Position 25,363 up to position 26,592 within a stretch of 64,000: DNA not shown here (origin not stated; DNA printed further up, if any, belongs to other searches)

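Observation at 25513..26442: IPTL-CTERM sorting-signal protein (1 of 3 in the window) without a linked sorting enzyme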

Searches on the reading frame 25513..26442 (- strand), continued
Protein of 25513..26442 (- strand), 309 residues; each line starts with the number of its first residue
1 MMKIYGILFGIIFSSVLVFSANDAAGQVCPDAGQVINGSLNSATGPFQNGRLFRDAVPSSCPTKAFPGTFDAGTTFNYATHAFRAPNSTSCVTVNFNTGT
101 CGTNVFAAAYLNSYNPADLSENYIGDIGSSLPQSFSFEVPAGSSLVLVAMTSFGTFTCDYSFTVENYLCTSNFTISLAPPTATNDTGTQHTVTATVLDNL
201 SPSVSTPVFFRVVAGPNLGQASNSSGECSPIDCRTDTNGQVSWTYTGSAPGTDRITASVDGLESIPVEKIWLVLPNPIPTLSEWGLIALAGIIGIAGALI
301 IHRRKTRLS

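Call 69: search_protein_families(library=ncbifam, proteins=[P0458, P0468, P0474, P0378, P0395, P0385, P0430, P0419, P0383], max_evalue=0.01)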
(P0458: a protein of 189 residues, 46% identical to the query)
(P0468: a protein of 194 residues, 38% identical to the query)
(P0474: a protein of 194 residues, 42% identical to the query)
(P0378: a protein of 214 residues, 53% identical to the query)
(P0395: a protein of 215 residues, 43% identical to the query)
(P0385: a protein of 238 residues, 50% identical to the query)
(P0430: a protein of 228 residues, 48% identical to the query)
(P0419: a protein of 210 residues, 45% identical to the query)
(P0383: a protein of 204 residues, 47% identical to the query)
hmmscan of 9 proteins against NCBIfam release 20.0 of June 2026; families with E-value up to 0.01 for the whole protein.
P0458 (189 aa): 11 families
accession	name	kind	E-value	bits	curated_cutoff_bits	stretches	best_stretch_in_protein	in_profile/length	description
NF033554.9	floc_PepA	equivalog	3.6e-10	40.1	80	1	60-186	139-259/261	flocculation-associated PEP-CTERM protein PepA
NF038125.1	PEP_CTERM_THxN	subfamily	2.8e-08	33.6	85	1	129-186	193-245/246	THxN family PEP-CTERM protein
TIGR02595.1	PEP_CTERM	domain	7.6e-06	26.4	16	1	164-186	1-23/24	PEP-CTERM sorting domain-containing protein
NF041538.1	PEP_EDSA_1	subfamily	9.9e-06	25.4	100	1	159-186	279-306/307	EDSAP-1 family PEP-CTERM protein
NF038129.1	PEP_NF038129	equivalog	1.6e-05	24.9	65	1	134-186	141-193/194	NF038129 family PEP-CTERM protein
NF033947.0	PEP-cistern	hypoth_equivalog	1.6e-05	24.7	60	1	138-186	151-195/195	cistern family PEP-CTERM protein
NF041927.1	Xrt_dep_XDP1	equivalog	1.7e-05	25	125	1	151-186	206-241/242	exosortase-dependent surface protein XDP1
NF038126.1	PEP_CTERM_FxDxF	subfamily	0.00087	19.6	50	1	43-186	25-165/165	FxDxF family PEP-CTERM protein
NF038118.1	PEP_CTERM_CCXG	equivalog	0.00091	19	90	1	153-186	166-198/199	CCXG family PEP-CTERM protein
NF038124.1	PEP_CTERM_TLD_A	exception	0.0014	18.3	100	1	149-186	204-233/235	PEP_CTERM-anchored TLD domain-containing protein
NF038120.1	PEP_CTERM_QFxxD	subfamily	0.0045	16.9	80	0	161-186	190-215/215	NF038120 family PEP-CTERM protein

P0468 (194 aa): 13 families
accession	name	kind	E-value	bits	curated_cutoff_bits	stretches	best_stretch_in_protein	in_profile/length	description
NF038126.1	PEP_CTERM_FxDxF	subfamily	5.1e-07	30.1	50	1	9-191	2-165/165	FxDxF family PEP-CTERM protein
NF038129.1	PEP_NF038129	equivalog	1.2e-06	28.5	65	1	152-191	166-194/194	NF038129 family PEP-CTERM protein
NF038125.1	PEP_CTERM_THxN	subfamily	3.2e-06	26.9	85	1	153-191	209-246/246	THxN family PEP-CTERM protein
TIGR02595.1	PEP_CTERM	domain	8.8e-06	26.2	16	1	168-192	1-24/24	PEP-CTERM sorting domain-containing protein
NF033554.9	floc_PepA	equivalog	1.1e-05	25.4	80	1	44-192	139-261/261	flocculation-associated PEP-CTERM protein PepA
NF038118.1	PEP_CTERM_CCXG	equivalog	0.00024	20.9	90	1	156-191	165-199/199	CCXG family PEP-CTERM protein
NF041538.1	PEP_EDSA_1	subfamily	0.00043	20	100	1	166-191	283-307/307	EDSAP-1 family PEP-CTERM protein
NF038119.1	PEP_CTERM_MHFG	equivalog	0.0013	19.1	100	1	159-191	227-259/260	MHFG family PEP-CTERM protein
NF038120.1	PEP_CTERM_QFxxD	subfamily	0.0014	18.5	80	1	165-191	190-214/215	NF038120 family PEP-CTERM protein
NF038124.1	PEP_CTERM_TLD_A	exception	0.0014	18.2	100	1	164-192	206-235/235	PEP_CTERM-anchored TLD domain-containing protein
TIGR03370.1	VPLPA-CTERM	domain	0.004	17.1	25.35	1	168-192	1-25/25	VPLPA-CTERM sorting domain-containing protein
NF041927.1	Xrt_dep_XDP1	equivalog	0.0052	16.8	125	1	166-191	217-242/242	exosortase-dependent surface protein XDP1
NF033947.0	PEP-cistern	hypoth_equivalog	0.0087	15.8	60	0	150-190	157-195/195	cistern family PEP-CTERM protein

P0474 (194 aa): 10 families
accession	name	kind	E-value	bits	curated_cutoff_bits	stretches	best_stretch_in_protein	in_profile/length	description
NF038126.1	PEP_CTERM_FxDxF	subfamily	2.4e-07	31.2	50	1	65-190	39-165/165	FxDxF family PEP-CTERM protein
TIGR02595.1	PEP_CTERM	domain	4.7e-06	27.1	16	1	167-193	1-24/24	PEP-CTERM sorting domain-containing protein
NF038129.1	PEP_NF038129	equivalog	7.7e-06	25.9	65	1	132-190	137-194/194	NF038129 family PEP-CTERM protein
NF038125.1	PEP_CTERM_THxN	subfamily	9.3e-05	22.1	85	1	154-188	211-244/246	THxN family PEP-CTERM protein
NF041538.1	PEP_EDSA_1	subfamily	0.00015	21.6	100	1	154-190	276-307/307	EDSAP-1 family PEP-CTERM protein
NF033554.9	floc_PepA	equivalog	0.00018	21.4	80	1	35-191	111-261/261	flocculation-associated PEP-CTERM protein PepA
NF038124.1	PEP_CTERM_TLD_A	exception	0.00071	19.2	100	1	119-191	169-235/235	PEP_CTERM-anchored TLD domain-containing protein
NF041927.1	Xrt_dep_XDP1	equivalog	0.0013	18.8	125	1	157-192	209-242/242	exosortase-dependent surface protein XDP1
NF038120.1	PEP_CTERM_QFxxD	subfamily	0.0015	18.5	80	1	164-190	190-213/215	NF038120 family PEP-CTERM protein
NF038118.1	PEP_CTERM_CCXG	equivalog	0.0027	17.4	90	1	164-189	173-198/199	CCXG family PEP-CTERM protein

P0378 (214 aa): 3 families
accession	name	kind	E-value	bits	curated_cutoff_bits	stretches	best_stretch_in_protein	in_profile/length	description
TIGR04174.1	IPTL_CTERM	subfamily_domain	1.4e-08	34.8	20.5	1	184-210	1-27/27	IPTL-CTERM sorting domain-containing protein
NF033207.2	midcut_by_XrtH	subfamily_domain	3.5e-07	30.4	45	1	178-212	31-65/175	midcut-by-XrtH protein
TIGR04143.1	VPxxxP_CTERM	domain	0.00094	19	30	1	193-210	7-24/25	VPXXXP-CTERM sorting domain-containing protein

P0395 (215 aa): 2 families
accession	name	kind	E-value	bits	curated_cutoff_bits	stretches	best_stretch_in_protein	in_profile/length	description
TIGR04174.1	IPTL_CTERM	subfamily_domain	4e-10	39.7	20.5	1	187-213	1-27/27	IPTL-CTERM sorting domain-containing protein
NF033207.2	midcut_by_XrtH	subfamily_domain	1.1e-09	38.6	45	1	176-215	26-65/175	midcut-by-XrtH protein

P0385 (238 aa): 3 families
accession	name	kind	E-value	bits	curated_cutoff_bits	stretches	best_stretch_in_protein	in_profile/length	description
TIGR04233.1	seadorna_VP8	equivalog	0.0022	17.5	75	1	100-181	141-218/291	seadornavirus VP8 protein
TIGR04174.1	IPTL_CTERM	subfamily_domain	0.0024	18.1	20.5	1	211-228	1-18/27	IPTL-CTERM sorting domain-containing protein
NF033207.2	midcut_by_XrtH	subfamily_domain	0.003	17.6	45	1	209-237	35-63/175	midcut-by-XrtH protein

P0430 (228 aa): 0 families

P0419 (210 aa): 1 family
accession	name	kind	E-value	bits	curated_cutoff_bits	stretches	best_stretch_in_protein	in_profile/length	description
NF033207.2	midcut_by_XrtH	subfamily_domain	0.0025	17.9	45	0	178-209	31-63/175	midcut-by-XrtH protein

P0383 (204 aa): 2 families
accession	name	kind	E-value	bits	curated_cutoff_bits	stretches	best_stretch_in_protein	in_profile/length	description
NF033207.2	midcut_by_XrtH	subfamily_domain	1.3e-05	25.3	45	1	158-201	28-65/175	midcut-by-XrtH protein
TIGR04174.1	IPTL_CTERM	subfamily_domain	1.7e-05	25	20.5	1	173-199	1-27/27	IPTL-CTERM sorting domain-containing protein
